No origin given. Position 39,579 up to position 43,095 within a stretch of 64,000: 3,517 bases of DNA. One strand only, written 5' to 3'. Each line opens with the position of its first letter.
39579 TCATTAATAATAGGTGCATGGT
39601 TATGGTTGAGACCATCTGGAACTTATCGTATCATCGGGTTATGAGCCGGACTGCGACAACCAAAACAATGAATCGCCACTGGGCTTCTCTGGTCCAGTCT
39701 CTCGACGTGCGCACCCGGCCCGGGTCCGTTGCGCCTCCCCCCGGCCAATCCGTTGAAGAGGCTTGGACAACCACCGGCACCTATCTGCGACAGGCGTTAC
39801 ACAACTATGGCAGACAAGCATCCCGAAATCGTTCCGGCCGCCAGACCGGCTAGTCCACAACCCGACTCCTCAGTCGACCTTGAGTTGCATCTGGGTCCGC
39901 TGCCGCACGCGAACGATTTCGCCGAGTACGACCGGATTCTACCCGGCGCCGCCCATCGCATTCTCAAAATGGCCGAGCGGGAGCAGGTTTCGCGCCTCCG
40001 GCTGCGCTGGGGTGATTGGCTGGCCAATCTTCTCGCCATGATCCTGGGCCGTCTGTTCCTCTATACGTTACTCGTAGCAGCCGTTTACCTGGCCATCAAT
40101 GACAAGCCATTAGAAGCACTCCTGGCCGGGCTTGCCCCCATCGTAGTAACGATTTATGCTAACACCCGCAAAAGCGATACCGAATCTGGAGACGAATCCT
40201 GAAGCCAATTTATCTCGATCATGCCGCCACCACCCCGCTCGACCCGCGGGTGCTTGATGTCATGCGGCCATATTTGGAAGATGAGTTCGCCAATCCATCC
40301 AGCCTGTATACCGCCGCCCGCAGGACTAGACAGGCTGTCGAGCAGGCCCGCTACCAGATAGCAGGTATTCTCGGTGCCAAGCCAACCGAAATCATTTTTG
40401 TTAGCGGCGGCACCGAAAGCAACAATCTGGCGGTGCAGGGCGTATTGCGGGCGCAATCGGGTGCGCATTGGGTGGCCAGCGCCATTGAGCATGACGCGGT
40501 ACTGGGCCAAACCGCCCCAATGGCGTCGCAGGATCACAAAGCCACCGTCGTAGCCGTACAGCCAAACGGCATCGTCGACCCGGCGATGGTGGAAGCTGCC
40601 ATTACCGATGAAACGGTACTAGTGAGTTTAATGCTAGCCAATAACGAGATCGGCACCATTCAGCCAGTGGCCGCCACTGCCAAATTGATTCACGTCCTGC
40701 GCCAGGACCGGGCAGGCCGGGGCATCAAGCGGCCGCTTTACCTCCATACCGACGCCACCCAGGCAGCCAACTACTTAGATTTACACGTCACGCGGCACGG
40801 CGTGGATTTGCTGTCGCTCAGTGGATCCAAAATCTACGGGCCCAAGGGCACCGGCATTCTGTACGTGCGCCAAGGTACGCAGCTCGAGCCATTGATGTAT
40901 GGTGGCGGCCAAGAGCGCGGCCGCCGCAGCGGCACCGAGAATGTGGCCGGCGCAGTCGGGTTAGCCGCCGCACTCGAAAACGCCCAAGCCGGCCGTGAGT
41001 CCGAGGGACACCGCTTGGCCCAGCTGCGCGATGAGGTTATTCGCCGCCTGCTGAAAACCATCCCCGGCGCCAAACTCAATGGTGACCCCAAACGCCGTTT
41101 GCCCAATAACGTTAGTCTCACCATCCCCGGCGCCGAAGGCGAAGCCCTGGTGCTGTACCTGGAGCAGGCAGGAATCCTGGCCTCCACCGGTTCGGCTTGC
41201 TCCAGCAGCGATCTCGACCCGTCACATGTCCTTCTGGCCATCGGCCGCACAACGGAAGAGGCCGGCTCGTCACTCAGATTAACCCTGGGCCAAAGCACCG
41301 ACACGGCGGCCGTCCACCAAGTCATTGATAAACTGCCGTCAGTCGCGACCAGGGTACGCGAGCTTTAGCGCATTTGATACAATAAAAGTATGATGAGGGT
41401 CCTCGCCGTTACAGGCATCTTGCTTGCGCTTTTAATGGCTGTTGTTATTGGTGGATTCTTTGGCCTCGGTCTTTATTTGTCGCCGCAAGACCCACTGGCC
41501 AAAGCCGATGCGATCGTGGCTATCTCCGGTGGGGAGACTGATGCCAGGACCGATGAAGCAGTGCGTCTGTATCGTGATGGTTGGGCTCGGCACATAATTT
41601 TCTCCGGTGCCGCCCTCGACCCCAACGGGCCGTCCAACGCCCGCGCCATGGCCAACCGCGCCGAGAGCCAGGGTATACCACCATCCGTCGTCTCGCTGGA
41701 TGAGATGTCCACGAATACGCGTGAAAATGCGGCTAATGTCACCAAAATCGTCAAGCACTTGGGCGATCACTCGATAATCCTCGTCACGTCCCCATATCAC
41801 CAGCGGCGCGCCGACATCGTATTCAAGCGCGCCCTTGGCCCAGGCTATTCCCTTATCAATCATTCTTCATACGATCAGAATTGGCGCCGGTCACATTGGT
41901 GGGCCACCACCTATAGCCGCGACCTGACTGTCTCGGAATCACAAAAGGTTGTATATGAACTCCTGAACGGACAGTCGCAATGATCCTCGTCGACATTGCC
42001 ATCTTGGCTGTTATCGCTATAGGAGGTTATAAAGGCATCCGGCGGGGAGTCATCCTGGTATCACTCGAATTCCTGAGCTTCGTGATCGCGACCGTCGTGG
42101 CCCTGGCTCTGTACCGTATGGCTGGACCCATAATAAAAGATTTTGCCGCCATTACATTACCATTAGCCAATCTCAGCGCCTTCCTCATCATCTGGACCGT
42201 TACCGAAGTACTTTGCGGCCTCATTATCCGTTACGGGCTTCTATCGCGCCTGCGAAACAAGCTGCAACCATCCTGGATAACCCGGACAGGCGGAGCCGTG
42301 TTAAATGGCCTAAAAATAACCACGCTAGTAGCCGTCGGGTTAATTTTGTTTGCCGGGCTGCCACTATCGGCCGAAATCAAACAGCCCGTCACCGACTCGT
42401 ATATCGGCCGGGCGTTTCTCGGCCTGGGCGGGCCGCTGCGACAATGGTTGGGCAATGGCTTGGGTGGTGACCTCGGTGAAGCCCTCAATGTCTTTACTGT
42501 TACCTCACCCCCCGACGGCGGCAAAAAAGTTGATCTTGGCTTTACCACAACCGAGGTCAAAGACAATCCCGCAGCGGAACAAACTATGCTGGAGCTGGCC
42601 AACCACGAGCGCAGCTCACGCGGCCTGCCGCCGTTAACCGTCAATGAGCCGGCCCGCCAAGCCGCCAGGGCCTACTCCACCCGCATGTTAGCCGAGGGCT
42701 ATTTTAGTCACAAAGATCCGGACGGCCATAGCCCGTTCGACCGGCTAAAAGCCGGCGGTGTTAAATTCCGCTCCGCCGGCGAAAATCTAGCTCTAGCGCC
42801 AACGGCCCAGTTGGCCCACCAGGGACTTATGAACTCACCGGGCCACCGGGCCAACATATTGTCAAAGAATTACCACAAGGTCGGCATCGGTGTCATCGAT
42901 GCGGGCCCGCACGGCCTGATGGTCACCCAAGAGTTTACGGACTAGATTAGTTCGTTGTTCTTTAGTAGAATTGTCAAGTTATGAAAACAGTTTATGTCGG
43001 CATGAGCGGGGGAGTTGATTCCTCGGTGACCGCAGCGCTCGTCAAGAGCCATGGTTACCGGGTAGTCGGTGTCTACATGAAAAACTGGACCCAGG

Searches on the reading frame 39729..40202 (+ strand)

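Call 51: search_protein_families(library=pfam, proteins=[window:39729-40202:+], max_evalue=0.01)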
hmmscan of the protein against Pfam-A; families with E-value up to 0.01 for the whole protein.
window:39729-40202:+ (157 aa): 1 family
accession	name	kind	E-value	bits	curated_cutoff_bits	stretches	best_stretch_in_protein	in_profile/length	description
PF10097.14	DUF2335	-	9e-12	45.2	25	1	59-92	1-34/50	Predicted membrane protein (DUF2335)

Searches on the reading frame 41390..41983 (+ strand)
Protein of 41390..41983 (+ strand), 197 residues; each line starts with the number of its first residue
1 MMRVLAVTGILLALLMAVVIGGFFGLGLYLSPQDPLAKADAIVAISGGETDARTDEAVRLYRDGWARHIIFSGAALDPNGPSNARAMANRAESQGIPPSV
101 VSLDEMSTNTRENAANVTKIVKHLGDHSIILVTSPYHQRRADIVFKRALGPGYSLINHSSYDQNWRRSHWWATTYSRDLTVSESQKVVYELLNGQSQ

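Call 52: search_protein_families(library=pfam, proteins=[window:41390-41983:+], max_evalue=0.01)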
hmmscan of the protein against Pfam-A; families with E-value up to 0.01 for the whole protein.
window:41390-41983:+ (197 aa): 1 family
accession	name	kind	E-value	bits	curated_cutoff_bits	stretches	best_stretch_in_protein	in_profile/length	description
PF02698.23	DUF218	-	4.4e-26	91.8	27.6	1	40-170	1-110/133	DUF218 domain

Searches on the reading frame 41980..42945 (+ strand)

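Call 52: search_protein_families(library=pfam, proteins=[window:41980-42945:+], max_evalue=0.01)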
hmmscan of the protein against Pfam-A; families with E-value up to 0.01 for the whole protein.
window:41980-42945:+ (321 aa): 3 families
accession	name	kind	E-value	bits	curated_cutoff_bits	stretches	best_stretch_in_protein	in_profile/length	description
PF00188.32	CAP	-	2.1e-16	61.3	21.1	1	204-318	1-116/117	Cysteine-rich secretory protein family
PF02674.22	Colicin_V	-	1.9e-14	54.3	29.3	1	4-145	1-138/144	Colicin V production protein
PF04173.18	DoxD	-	0.0069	16.8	22.7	0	44-93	42-92/167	TQO small subunit DoxD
